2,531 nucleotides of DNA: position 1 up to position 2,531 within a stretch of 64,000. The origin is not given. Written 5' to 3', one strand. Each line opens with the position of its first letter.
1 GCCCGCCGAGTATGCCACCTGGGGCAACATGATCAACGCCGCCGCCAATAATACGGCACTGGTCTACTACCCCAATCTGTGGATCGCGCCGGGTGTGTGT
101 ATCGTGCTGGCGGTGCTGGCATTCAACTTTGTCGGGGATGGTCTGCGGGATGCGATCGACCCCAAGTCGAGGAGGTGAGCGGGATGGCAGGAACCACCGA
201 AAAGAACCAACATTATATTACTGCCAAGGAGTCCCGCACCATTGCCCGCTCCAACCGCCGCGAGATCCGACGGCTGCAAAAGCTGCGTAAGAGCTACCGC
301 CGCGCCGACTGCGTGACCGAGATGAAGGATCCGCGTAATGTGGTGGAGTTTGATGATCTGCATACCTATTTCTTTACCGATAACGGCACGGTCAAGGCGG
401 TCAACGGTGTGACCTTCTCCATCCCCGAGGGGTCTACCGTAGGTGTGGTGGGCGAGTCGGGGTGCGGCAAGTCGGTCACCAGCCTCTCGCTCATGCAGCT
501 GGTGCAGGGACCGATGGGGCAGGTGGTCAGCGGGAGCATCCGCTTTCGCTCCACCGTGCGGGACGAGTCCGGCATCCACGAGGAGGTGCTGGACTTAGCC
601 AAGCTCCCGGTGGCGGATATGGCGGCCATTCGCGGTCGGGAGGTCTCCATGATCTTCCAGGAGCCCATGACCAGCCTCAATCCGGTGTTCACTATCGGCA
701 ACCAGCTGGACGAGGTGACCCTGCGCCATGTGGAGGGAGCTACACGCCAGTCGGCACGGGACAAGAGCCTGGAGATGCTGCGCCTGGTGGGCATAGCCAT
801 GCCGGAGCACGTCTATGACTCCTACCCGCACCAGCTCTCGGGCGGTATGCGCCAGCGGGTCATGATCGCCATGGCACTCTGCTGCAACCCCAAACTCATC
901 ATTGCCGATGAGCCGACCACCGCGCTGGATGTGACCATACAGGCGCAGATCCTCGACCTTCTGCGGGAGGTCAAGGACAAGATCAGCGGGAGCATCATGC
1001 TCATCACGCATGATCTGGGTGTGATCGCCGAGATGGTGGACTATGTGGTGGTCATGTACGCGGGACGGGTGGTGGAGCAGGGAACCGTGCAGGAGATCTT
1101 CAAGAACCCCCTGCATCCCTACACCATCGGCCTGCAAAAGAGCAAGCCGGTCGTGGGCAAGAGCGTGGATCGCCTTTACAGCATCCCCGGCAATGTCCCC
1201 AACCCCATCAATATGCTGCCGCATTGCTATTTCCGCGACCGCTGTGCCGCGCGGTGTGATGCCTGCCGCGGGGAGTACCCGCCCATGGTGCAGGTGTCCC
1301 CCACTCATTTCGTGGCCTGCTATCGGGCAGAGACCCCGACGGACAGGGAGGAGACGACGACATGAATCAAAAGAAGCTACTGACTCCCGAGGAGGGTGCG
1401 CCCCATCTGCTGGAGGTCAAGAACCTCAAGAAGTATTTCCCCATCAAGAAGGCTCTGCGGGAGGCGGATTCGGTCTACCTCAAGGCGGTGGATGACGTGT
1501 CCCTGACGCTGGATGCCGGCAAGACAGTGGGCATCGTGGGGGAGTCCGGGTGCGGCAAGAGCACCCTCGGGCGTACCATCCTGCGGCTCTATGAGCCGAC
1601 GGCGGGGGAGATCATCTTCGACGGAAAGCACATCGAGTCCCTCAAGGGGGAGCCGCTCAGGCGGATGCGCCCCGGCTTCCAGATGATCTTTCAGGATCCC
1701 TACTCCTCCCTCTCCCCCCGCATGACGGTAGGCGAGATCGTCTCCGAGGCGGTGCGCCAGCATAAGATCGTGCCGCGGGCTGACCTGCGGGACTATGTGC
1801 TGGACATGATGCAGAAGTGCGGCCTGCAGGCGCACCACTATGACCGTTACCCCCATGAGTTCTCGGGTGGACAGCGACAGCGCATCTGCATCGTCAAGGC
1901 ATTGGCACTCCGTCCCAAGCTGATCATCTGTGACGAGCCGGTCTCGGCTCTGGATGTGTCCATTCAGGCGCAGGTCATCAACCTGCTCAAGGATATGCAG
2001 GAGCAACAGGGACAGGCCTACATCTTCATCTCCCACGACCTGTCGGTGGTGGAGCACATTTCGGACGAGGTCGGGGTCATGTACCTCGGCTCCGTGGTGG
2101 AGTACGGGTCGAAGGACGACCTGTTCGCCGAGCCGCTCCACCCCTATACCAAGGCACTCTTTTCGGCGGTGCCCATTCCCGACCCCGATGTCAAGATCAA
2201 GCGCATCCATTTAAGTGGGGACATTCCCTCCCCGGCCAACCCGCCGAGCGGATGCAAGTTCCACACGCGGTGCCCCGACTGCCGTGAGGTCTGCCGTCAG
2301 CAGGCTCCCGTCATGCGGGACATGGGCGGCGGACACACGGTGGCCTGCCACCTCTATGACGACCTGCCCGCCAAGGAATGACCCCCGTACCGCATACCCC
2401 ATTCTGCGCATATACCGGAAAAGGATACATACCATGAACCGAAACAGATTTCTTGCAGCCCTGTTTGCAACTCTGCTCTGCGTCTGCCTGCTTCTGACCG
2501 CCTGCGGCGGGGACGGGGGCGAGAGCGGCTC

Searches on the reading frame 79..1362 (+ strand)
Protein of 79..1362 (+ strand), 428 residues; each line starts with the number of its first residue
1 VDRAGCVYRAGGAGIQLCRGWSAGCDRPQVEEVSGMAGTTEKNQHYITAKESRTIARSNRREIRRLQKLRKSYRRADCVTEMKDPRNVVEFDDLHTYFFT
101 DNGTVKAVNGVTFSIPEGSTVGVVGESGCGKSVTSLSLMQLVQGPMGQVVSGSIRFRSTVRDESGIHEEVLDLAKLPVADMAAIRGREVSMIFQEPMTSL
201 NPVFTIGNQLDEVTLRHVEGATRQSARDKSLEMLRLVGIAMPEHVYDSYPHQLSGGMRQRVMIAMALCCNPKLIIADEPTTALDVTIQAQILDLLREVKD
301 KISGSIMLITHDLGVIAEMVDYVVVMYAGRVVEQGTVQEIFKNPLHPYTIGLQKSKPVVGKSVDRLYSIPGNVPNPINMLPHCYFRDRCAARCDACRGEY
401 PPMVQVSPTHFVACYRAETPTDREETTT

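Call 6: search_protein_families(library=pfam, proteins=[window:79-1362:+], max_evalue=0.1)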
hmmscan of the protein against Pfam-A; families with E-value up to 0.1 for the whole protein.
window:79-1362:+ (428 aa): 4 families
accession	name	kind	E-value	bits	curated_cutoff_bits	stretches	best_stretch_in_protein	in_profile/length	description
PF00005.33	ABC_tran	-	3.3e-25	89.7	25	1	109-281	2-137/137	ABC transporter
PF08352.17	oligo_HPY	-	1.1e-17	64.5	27.1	1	332-396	1-65/65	Oligopeptide/dipeptide transporter, C-terminal region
PF13304.12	AAA_21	-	0.0044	17.6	27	1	249-316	234-303/304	AAA domain, putative AbiEii toxin, Type IV TA system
PF02463.25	SMC_N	-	0.015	15.1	40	0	235-326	128-212/220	RecF/RecN/SMC N terminal domain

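Call 7: search_protein_families(library=ncbifam, proteins=[window:79-1362:+], max_evalue=0.1)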
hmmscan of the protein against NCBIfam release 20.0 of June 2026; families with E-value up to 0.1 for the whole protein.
window:79-1362:+ (428 aa): 191 families (the best 25 are shown)
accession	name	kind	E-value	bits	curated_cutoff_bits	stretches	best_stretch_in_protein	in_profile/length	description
NF007010.1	PRK09473.1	subfamily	3.1e-97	325.1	575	1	90-417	3-314/318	oligopeptide ABC transporter ATP-binding protein OppD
NF008246.0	PRK11022.1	equivalog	1.9e-93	313.1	541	1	89-415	4-315/326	dipeptide ABC transporter ATP-binding protein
NF043079.1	MMSYN1_0167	equivalog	7.3e-92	308.9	740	2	180-413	299-531/561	oligopeptide ABC transporter ATP-binding protein OppD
NF007613.0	PRK10261.1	equivalog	1.6e-86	291.1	1077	1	82-361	6-277/623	glutathione ABC transporter ATP-binding protein GsiA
NF008453.0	PRK11308.1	subfamily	4.5e-76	256.2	408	1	93-422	23-331/334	dipeptide ABC transporter ATP-binding protein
NF011713.0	PRK15134.1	equivalog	7.5e-75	252.5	834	1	89-357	6-261/529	microcin C ABC transporter ATP-binding protein YejF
TIGR02770.1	nickel_nikD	equivalog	7.4e-74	248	318.7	1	108-352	2-225/230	nickel import ATP-binding protein NikD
NF011659.0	PRK15079.1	equivalog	6.3e-73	245.4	540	1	77-418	9-332/334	murein tripeptide/oligopeptide ABC transporter ATP binding protein OppF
NF047576.1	opine_ATP_CntF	equivalog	5.1e-66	222.6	385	1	106-361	18-258/264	staphylopine uptake ABC transporter ATP-binding protein CntF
NF047578.1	opine_ATP_CntD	equivalog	2e-65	220.7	380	1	106-362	18-259/266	staphylopine uptake ABC transporter ATP-binding protein CntD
NF043071.1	DppF_dipep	equivalog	6.7e-64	216.4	660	1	94-418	25-328/331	dipeptide ABC transporter ATP-binding subunit DppF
NF011674.0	PRK15093.1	equivalog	2.1e-54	184.9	627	1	90-415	5-322/330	putrescine export ABC transporter ATP-binding protein SapD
NF043078.1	MMSYN1_0168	equivalog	7.9e-48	163.5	800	2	231-355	474-596/649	oligopeptide ABC transporter ATP-binding protein OppF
TIGR02769.1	nickel_nikE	equivalog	4.8e-44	150.8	332.55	1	97-341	16-239/265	nickel import ATP-binding protein NikE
NF007739.0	PRK10419.1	subfamily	4.1e-43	147.8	354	1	98-339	18-238/268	nickel ABC transporter ATP-binding protein NikE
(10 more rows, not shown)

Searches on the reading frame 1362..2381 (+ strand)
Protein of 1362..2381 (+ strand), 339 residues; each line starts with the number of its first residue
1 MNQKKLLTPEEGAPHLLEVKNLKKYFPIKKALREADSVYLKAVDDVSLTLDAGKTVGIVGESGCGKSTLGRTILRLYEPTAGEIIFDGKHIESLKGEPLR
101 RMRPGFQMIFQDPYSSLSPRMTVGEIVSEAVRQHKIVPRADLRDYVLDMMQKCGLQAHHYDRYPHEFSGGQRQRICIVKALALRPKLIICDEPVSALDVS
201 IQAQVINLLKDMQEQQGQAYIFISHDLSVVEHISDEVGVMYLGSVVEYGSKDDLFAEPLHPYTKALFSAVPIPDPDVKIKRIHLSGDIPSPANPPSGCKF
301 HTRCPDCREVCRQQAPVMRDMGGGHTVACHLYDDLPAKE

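Call 6: search_protein_families(library=pfam, proteins=[window:1362-2378:+], max_evalue=0.1)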
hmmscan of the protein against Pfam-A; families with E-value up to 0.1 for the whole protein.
window:1362-2378:+ (339 aa): 14 families
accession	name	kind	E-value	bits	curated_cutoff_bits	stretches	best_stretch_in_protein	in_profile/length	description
PF00005.33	ABC_tran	-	1.9e-33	116.4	25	1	44-194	2-136/137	ABC transporter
PF08352.17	oligo_HPY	-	2.5e-19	69.9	27.1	1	246-311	1-65/65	Oligopeptide/dipeptide transporter, C-terminal region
PF13304.12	AAA_21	-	7.9e-08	33.1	27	1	162-230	233-303/304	AAA domain, putative AbiEii toxin, Type IV TA system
PF02463.25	SMC_N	-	0.00077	19.4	40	0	166-240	136-212/220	RecF/RecN/SMC N terminal domain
PF13401.12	AAA_22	-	0.0021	18.8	27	1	58-133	10-61/130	AAA domain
PF01935.23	DUF87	-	0.01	16.4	23.2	1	46-87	12-59/220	Helicase HerA, central domain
PF20720.3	nSTAND3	-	0.014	15.5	27.2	1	41-78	5-42/155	Novel STAND NTPase 3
PF00006.31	ATP-synt_ab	-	0.016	15.3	29.5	1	45-76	6-37/213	ATP synthase alpha/beta family, nucleotide-binding domain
PF13191.12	AAA_16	-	0.022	15.7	32.6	1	55-93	26-63/167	AAA ATPase domain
PF03193.22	RsgA_GTPase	-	0.03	14.6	30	1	42-75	96-128/174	RsgA GTPase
PF07728.20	AAA_5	-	0.047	14.1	22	0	58-78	4-24/139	AAA domain (dynein-related subfamily)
PF00931.28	NB-ARC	-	0.047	13.4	23.5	1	53-78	18-43/248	NB-ARC domain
PF01078.27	Mg_chelatase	-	0.067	13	20.3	0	55-124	24-92/207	Magnesium chelatase, subunit ChlI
PF13555.12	AAA_29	-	0.08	13.2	27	0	46-69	15-38/61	P-loop containing region of AAA domain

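Call 7: search_protein_families(library=ncbifam, proteins=[window:1362-2378:+], max_evalue=0.1)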
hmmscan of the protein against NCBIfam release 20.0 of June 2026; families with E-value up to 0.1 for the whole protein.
window:1362-2378:+ (339 aa): 200 families (the best 25 are shown)
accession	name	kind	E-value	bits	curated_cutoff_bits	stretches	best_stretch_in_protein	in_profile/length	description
NF008453.0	PRK11308.1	subfamily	7.1e-125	416.7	408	1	14-334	10-328/334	dipeptide ABC transporter ATP-binding protein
NF011659.0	PRK15079.1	equivalog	2.4e-122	407.8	540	1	15-332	10-331/334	murein tripeptide/oligopeptide ABC transporter ATP binding protein OppF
NF043071.1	DppF_dipep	equivalog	1.1e-112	376.7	660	1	13-332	10-327/331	dipeptide ABC transporter ATP-binding subunit DppF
NF007613.0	PRK10261.1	equivalog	4e-96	322.8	1077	1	12-291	310-589/623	glutathione ABC transporter ATP-binding protein GsiA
NF043078.1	MMSYN1_0168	equivalog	5.3e-82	276.4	800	3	143-284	469-611/649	oligopeptide ABC transporter ATP-binding protein OppF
NF011713.0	PRK15134.1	equivalog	1.9e-75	254.5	834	1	10-267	269-526/529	microcin C ABC transporter ATP-binding protein YejF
TIGR02769.1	nickel_nikE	equivalog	1.4e-72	244.3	332.55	1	16-275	2-258/265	nickel import ATP-binding protein NikE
NF007010.1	PRK09473.1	subfamily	7.5e-72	241.7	575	1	17-331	2-313/318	oligopeptide ABC transporter ATP-binding protein OppD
NF008246.0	PRK11022.1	equivalog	1.3e-69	234.7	541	1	36-331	16-316/326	dipeptide ABC transporter ATP-binding protein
NF043079.1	MMSYN1_0167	equivalog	1.8e-65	221.8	740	2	107-334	309-537/561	oligopeptide ABC transporter ATP-binding protein OppD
NF007739.0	PRK10419.1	subfamily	2.3e-65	220.8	354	1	16-270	3-254/268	nickel ABC transporter ATP-binding protein NikE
NF011692.0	PRK15112.1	equivalog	2.1e-60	204.6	452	1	15-268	4-252/269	putrescine export ABC transporter ATP-binding protein SapF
NF047578.1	opine_ATP_CntD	equivalog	2e-57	194.4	380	1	42-269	19-252/266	staphylopine uptake ABC transporter ATP-binding protein CntD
NF047576.1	opine_ATP_CntF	equivalog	3e-57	193.9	385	1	42-269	19-252/264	staphylopine uptake ABC transporter ATP-binding protein CntF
TIGR02770.1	nickel_nikD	equivalog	5.1e-55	186.4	318.7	1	43-269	2-228/230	nickel import ATP-binding protein NikD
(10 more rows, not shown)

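Call 31: find_encoding_contigs(protein=window:1362-2381:+, flank=10000, max_places=3)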
Protein window:1362-2381:+ (339 aa): no gene with exactly this product is on record in the collection.
